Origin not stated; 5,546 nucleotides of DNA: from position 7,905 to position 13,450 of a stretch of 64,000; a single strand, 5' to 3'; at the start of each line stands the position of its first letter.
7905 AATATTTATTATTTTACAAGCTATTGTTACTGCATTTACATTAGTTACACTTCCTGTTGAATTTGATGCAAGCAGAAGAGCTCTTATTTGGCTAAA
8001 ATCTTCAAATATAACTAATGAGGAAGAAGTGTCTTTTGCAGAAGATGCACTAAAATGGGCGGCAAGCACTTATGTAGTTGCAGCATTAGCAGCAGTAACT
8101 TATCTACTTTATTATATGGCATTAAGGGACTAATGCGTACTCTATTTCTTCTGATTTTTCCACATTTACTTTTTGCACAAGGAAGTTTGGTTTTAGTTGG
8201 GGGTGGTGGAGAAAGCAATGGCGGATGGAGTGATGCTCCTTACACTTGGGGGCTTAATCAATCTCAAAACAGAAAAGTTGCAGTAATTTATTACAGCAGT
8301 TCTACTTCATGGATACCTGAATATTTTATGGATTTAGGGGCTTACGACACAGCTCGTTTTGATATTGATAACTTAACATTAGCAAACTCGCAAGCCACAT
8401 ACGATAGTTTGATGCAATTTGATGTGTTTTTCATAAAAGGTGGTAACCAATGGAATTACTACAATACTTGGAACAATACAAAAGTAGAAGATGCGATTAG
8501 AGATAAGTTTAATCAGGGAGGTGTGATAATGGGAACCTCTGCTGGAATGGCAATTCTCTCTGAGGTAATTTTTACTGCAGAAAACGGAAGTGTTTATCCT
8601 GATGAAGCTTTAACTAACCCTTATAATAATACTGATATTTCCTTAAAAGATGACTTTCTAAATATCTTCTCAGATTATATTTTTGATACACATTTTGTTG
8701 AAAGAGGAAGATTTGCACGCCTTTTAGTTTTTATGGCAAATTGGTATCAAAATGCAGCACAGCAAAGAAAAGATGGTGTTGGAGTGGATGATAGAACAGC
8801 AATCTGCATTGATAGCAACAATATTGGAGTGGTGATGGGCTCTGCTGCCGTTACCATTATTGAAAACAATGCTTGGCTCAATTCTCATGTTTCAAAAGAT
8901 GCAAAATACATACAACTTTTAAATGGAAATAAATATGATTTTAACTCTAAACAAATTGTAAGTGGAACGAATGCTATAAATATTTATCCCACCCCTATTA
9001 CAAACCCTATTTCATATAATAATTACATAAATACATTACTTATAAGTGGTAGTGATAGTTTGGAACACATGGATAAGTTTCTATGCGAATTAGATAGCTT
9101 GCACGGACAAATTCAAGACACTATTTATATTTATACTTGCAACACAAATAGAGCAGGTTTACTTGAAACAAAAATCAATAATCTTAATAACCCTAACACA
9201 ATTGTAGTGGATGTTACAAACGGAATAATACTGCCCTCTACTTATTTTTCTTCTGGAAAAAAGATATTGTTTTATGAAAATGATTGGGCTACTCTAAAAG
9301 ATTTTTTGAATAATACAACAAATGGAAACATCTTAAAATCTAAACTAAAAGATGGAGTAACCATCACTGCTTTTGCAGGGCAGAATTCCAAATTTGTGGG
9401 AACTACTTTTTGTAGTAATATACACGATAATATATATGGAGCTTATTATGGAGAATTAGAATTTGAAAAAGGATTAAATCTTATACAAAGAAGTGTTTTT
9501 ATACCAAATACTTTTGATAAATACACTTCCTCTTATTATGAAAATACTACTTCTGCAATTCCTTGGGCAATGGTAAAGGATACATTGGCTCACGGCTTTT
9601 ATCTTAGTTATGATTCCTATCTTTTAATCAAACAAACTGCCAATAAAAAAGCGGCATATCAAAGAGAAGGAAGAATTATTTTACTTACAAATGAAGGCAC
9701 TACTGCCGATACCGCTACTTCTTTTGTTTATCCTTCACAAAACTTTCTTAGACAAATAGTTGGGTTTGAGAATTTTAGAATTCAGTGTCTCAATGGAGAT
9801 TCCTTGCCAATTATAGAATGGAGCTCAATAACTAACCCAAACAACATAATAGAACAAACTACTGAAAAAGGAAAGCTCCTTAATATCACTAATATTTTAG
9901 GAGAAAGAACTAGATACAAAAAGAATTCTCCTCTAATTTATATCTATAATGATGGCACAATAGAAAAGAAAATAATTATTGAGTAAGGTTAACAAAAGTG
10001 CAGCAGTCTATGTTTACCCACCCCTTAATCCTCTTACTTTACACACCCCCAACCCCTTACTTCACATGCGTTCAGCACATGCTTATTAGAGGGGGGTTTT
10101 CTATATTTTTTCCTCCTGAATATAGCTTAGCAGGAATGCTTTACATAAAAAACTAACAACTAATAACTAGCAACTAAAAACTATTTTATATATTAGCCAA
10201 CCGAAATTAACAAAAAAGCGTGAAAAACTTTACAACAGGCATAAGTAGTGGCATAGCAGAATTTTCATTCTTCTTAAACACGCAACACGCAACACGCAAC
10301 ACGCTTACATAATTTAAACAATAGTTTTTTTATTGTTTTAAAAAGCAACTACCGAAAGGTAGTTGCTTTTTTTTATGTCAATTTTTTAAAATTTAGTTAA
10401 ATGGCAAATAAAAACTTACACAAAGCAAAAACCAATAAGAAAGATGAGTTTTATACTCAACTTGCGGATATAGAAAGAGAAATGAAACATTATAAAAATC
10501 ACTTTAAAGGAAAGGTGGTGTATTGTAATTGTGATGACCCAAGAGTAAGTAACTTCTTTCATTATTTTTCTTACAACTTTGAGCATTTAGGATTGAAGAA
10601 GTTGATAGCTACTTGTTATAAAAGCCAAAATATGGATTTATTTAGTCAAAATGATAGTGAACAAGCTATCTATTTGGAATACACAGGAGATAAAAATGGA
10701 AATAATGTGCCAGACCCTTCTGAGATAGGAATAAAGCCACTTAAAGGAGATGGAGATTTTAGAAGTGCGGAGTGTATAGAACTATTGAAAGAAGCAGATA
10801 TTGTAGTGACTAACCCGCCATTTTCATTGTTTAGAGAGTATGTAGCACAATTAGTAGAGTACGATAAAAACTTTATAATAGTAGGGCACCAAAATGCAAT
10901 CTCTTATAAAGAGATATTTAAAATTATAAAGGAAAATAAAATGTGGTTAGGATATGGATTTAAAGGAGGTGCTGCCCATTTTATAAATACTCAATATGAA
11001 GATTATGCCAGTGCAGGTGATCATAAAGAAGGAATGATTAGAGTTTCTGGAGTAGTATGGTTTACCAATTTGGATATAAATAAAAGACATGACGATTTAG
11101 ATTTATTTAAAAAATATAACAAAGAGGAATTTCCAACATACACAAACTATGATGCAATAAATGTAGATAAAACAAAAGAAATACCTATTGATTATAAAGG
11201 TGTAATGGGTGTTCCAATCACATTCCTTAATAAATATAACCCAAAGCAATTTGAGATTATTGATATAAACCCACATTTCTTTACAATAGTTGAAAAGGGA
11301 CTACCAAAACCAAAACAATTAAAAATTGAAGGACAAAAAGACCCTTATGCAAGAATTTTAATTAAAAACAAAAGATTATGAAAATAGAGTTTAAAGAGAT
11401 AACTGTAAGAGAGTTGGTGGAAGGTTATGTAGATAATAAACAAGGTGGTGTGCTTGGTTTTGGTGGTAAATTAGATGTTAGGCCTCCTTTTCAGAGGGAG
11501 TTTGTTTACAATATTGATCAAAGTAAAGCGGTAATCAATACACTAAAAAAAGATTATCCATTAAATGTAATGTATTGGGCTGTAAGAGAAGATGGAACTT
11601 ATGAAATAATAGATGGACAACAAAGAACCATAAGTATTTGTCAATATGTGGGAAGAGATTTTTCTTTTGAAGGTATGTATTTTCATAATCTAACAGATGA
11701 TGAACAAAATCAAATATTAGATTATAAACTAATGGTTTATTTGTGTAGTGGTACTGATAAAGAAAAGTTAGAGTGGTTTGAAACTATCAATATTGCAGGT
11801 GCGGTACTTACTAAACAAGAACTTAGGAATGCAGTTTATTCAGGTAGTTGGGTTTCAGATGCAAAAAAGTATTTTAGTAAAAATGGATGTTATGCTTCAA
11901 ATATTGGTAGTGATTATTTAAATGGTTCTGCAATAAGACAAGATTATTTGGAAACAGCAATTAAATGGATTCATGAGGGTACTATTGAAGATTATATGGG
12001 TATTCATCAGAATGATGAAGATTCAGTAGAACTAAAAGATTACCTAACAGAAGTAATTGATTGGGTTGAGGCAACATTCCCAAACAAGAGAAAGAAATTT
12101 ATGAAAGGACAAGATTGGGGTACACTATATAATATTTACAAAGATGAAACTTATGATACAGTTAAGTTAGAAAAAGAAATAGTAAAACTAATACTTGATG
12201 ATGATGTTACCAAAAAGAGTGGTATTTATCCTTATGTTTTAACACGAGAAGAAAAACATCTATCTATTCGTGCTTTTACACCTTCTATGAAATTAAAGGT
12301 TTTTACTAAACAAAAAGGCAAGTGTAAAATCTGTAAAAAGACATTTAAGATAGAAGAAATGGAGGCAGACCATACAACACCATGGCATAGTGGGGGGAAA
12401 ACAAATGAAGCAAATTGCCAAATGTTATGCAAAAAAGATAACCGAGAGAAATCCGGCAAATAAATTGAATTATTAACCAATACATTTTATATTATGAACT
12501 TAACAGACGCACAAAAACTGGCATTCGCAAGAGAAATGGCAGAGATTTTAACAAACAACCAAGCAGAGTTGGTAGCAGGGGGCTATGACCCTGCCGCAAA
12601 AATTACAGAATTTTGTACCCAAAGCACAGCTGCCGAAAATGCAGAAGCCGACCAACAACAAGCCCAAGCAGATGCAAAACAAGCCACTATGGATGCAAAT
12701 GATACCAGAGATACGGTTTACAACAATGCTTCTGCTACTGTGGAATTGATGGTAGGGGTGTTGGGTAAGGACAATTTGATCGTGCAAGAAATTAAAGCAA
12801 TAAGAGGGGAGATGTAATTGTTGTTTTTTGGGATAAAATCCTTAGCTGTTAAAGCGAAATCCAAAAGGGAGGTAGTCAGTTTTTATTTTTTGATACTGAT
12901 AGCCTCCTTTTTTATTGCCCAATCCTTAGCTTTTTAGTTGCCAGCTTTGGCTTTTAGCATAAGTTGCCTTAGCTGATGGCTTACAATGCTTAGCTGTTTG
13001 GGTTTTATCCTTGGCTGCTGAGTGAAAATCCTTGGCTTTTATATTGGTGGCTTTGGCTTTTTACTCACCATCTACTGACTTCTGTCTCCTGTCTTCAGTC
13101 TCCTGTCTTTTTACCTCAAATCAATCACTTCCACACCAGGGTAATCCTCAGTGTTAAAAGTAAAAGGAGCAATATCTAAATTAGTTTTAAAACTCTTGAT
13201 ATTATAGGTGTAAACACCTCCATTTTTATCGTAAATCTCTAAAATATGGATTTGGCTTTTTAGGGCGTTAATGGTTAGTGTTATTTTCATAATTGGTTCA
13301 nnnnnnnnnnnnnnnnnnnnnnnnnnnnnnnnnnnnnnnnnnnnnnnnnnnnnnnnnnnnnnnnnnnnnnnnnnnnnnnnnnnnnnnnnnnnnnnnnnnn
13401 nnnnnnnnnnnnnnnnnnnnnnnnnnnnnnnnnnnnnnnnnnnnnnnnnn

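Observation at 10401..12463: Translationally coupled EcoRI-family adenine methyltransferase + DUF262-HNH nuclease: non-canonical R-M-like defence pair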

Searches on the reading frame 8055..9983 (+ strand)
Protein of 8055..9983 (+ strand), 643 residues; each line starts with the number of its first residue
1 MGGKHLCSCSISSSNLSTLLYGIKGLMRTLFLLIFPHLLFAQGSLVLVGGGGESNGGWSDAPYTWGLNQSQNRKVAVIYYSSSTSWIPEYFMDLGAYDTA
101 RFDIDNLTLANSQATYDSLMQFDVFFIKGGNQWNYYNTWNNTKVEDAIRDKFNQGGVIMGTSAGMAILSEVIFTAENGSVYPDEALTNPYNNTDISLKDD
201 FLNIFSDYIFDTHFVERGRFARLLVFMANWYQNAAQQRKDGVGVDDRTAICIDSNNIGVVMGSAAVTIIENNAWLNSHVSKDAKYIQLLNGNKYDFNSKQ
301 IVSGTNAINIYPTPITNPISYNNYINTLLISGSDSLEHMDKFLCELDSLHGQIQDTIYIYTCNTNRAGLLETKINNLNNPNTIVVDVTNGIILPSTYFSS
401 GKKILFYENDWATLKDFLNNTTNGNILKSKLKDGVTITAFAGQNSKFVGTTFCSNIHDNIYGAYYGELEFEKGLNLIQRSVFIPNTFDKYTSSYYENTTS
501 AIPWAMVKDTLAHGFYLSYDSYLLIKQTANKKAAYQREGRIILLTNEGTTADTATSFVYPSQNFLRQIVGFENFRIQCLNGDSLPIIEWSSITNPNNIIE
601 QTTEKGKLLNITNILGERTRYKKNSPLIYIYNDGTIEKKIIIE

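Call 3: search_protein_families(library=pfam, proteins=[window:8055-9983:+], max_evalue=0.01)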
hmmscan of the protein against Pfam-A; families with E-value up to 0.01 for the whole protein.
window:8055-9983:+ (643 aa): 1 family
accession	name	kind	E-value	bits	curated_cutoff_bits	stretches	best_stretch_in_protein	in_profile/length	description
PF03575.23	Peptidase_S51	-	4.5e-14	53.1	23.9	1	46-257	2-203/206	Peptidase family S51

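Call 75: find_homologous_proteins(query=window:8133-9983:+, max_evalue=1e-30)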
Query window:8133-9983:+ (617 aa): 267 proteins with E <= 1e-30 among 8000 candidates; the best 120 are listed.
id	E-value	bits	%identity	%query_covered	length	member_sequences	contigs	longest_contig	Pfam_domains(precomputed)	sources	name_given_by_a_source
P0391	0.0e+0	1403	100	100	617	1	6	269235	PF03575.24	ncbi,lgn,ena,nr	ncbi:MAG: cyanophycinase [Flavobacteriales bacterium]|nr:cyanophycinase [Flavobacteriales bacterium]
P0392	0.0e+0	1126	80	98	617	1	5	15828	PF03575.24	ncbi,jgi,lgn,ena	-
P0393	0.0e+0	1120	80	100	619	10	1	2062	PF03575.24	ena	-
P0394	0.0e+0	1110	79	98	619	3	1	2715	PF03575.24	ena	-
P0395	0.0e+0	1107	79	100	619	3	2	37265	PF03575.24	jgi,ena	-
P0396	0.0e+0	1097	78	95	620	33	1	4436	PF03575.24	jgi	-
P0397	0.0e+0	1093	78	100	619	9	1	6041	PF03575.24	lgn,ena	-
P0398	0.0e+0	1093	78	100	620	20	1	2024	PF03575.24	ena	-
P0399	0.0e+0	1084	77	99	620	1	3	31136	PF03575.24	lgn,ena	-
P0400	2.8e-263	893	67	98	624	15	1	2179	PF03575.24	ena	-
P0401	2.8e-261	886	66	100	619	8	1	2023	PF03575.24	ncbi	-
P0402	1.9e-260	884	67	100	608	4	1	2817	PF03575.24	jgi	jgi:cyanophycinase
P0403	2.0e-256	870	66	100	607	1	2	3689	PF03575.24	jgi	-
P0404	9.2e-254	862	67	98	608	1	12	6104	PF03575.24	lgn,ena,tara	tara:strand:+ start:203 stop:2029 length:1827 start_codon:yes stop_codon:yes gene_type:complete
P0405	1.3e-253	861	67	98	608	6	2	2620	PF03575.24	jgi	jgi:cyanophycinase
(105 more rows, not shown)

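Call 76: find_encoding_contigs(protein=P0395, flank=7000, max_places=2)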
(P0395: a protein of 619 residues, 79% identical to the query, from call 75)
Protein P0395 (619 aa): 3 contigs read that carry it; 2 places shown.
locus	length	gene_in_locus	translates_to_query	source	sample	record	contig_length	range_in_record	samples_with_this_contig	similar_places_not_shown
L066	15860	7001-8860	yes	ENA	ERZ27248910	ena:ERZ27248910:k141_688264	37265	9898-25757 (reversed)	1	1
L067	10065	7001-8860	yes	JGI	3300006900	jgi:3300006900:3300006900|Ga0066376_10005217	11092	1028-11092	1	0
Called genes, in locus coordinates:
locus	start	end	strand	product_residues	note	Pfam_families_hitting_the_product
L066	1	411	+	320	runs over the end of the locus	PF01040:UbiA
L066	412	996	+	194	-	PF02545:Maf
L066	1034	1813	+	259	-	PF02563:Poly_export, PF10531:SLBB (faint), PF22461:SLBB_2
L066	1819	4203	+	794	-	PF02706:Wzz (faint), PF13807:GNVR, PF10609:ParA (weak), PF01656:CbiA (weak), PF13614:AAA_31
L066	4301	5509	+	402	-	PF01053:Cys_Met_Meta_PP, PF00155:Aminotran_1_2, PF01212:Beta_elim_lyase (weak), PF00266:Aminotran_5, PF06838:Met_gamma_lyase (weak)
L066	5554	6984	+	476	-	PF03553:Na_H_antiporter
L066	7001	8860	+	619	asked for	PF03575:Peptidase_S51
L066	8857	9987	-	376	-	PF00155:Aminotran_1_2, PF00266:Aminotran_5, PF01053:Cys_Met_Meta_PP (weak), PF01212:Beta_elim_lyase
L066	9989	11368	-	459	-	PF02878:PGM_PMM_I, PF02879:PGM_PMM_II, PF02880:PGM_PMM_III, PF00408:PGM_PMM_IV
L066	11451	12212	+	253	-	PF02679:ComA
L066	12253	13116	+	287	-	PF04018:VCA0040-like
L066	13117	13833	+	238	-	PF08501:Shikimate_dh_N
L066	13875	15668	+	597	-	PF03993:DUF349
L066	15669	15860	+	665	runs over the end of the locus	PF00270:DEAD (faint), PF04851:ResIII, PF17757:UvrB_inter, PF27431:UvrB_3rd, PF00271:Helicase_C, PF12344:UvrB, PF02151:UVR (weak)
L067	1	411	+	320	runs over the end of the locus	PF01040:UbiA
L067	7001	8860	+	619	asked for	PF03575:Peptidase_S51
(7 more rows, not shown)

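Call 77: find_encoding_contigs(protein=P0399, flank=7000, max_places=2)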
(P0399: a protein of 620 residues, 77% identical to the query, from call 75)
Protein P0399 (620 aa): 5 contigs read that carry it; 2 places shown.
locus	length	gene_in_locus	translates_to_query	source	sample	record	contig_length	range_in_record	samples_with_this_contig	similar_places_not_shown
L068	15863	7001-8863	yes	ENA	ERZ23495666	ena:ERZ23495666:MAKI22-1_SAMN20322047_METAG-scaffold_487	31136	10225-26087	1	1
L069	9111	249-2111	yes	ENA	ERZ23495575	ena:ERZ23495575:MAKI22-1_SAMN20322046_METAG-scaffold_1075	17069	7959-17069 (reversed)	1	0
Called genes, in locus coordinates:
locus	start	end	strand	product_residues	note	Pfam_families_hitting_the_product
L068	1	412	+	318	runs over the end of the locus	PF01040:UbiA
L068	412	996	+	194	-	PF02545:Maf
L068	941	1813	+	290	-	PF02563:Poly_export, PF10531:SLBB, PF22461:SLBB_2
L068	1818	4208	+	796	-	PF02706:Wzz (faint), PF13807:GNVR, PF01656:CbiA (weak), PF13614:AAA_31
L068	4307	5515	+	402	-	PF01053:Cys_Met_Meta_PP, PF00155:Aminotran_1_2, PF01212:Beta_elim_lyase (weak), PF00266:Aminotran_5, PF06838:Met_gamma_lyase (weak)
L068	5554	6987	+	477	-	PF03553:Na_H_antiporter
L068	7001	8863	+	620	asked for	PF03575:Peptidase_S51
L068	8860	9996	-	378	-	PF00155:Aminotran_1_2 (weak), PF00266:Aminotran_5, PF01212:Beta_elim_lyase (weak)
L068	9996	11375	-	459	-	PF02878:PGM_PMM_I, PF02879:PGM_PMM_II, PF02880:PGM_PMM_III, PF00408:PGM_PMM_IV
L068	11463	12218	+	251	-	PF02679:ComA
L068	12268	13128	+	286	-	PF04018:VCA0040-like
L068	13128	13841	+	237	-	PF08501:Shikimate_dh_N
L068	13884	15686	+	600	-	PF03993:DUF349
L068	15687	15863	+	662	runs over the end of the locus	PF00270:DEAD (faint), PF04851:ResIII, PF17757:UvrB_inter, PF27431:UvrB_3rd, PF00271:Helicase_C, PF12344:UvrB, PF02151:UVR (weak)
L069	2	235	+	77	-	?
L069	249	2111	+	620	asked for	PF03575:Peptidase_S51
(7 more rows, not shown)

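Call 78: find_encoding_contigs(protein=P0392, flank=7000, max_places=2)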
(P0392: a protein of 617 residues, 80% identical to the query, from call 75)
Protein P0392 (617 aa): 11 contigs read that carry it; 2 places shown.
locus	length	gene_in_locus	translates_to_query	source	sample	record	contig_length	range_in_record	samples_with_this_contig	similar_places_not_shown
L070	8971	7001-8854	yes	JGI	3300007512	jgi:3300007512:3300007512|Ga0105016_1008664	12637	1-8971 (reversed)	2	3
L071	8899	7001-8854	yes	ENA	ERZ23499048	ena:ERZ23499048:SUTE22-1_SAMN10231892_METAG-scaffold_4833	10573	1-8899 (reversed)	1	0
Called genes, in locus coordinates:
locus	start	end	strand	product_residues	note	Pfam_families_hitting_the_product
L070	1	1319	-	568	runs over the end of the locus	PF17899:Peptidase_M61_N, PF05299:Peptidase_M61, PF00595:PDZ (weak)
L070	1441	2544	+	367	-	PF01075:Glyco_transf_9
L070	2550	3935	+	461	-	PF00890:FAD_binding_2 (weak), PF01134:GIDA (weak), PF01266:DAO (faint), PF07992:Pyr_redox_2, PF12831:FAD_oxidored (weak), PF13738:Pyr_redox_3, PF00070:Pyr_redox, PF02852:Pyr_redox_dim, +2 more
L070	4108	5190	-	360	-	PF02684:LpxB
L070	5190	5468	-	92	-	-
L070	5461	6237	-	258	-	PF01975:SurE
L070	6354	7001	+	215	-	PF04298:Zn_peptidase_2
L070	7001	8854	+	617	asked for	PF03575:Peptidase_S51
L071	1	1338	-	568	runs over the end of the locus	PF17899:Peptidase_M61_N, PF05299:Peptidase_M61, PF00595:PDZ (weak)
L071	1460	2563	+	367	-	PF01075:Glyco_transf_9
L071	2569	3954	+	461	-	PF00890:FAD_binding_2 (weak), PF01134:GIDA (weak), PF01266:DAO (faint), PF07992:Pyr_redox_2, PF12831:FAD_oxidored (weak), PF13738:Pyr_redox_3, PF00070:Pyr_redox, PF02852:Pyr_redox_dim, +2 more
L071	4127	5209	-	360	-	PF02684:LpxB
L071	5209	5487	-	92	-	-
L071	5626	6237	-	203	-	PF01975:SurE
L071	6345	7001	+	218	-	PF04298:Zn_peptidase_2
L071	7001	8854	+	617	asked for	PF03575:Peptidase_S51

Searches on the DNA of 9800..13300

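Call 42: search_rna_families(source=window, start=9800, end=13300, threshold=evalue, max_evalue=1)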
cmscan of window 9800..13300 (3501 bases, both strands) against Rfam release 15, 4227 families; matches with E-value up to 1: 4.
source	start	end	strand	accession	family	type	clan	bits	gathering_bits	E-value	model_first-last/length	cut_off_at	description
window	10336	10412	+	RF02351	psRNA14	Gene; sRNA;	-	27.3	60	0.12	1-84/84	no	Proteobacteria sRNA psRNA14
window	10330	10381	+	RF00668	mir-302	Gene; miRNA;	CL00096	21.8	55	0.77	1-68/68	no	mir-302 microRNA precursor family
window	12856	12918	+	RF04295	mir-329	Gene; miRNA;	CL00149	21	76.8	0.43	1-80/80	no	mir-329 microRNA precursor family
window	10218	10283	-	RF01194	sn2903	Gene; snRNA; snoRNA; CD-box;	CL00066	19.2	50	0.65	1-91/91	no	Small nucleolar RNA sn2903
